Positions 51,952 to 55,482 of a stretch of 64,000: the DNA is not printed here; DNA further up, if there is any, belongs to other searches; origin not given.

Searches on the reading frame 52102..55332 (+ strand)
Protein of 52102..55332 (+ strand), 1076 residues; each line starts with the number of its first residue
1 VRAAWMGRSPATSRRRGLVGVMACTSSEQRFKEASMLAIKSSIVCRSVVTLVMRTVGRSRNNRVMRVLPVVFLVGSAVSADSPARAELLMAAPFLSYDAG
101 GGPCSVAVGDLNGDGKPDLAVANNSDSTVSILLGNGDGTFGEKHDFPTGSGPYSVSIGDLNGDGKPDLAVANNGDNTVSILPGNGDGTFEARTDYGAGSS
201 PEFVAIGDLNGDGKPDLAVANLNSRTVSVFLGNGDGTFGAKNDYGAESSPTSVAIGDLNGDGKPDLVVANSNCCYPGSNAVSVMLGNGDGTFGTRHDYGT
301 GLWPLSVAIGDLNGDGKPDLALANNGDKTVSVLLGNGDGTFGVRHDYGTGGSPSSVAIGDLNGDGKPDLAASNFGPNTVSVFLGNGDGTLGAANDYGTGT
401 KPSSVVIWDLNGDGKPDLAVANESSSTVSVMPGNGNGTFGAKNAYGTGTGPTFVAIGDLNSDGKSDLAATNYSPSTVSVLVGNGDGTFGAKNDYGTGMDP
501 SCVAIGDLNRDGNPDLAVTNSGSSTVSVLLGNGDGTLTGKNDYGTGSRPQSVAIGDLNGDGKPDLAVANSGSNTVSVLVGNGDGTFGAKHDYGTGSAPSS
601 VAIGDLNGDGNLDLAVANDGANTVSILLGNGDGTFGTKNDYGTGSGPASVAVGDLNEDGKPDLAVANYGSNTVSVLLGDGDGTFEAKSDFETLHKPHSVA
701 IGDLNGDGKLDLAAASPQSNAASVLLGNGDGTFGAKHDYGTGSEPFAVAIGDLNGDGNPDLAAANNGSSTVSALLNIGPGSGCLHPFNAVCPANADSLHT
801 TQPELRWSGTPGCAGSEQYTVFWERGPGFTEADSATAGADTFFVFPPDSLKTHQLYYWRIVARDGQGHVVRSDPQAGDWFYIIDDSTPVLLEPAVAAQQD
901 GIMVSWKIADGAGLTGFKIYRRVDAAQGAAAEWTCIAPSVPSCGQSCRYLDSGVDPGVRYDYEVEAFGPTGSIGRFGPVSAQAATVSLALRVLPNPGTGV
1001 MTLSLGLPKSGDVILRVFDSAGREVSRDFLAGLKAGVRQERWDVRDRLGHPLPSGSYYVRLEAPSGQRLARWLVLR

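Call 58: search_protein_families(library=pfam, proteins=[window:52102-55332:+], max_evalue=0.001)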
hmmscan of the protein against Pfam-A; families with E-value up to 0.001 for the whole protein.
window:52102-55332:+ (1076 aa): 5 families
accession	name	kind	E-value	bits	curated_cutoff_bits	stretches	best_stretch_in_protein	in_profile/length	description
PF13517.12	FG-GAP_3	-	3.2e-155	505.3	26.9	13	110-170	1-61/61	FG-GAP-like repeat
PF01839.29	FG-GAP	-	4.4e-90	295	22.1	13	550-579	3-27/37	FG-GAP repeat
PF16743.10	PliI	-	2.1e-11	44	27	0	252-271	61-80/123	Periplasmic lysozyme inhibitor of I-type lysozyme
PF13860.13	FlgD_ig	-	5.4e-07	29.9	27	1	1004-1065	13-77/79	FlgD Ig-like domain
PF14779.12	BBS1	-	0.00024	21.1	27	0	247-272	13-38/254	Ciliary BBSome complex subunit 1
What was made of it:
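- Checked: (d) FlgD_ig C-terminal domains exist at 52102-55332 and 55440-58271 (call 58), but the host lineage is unresolved.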
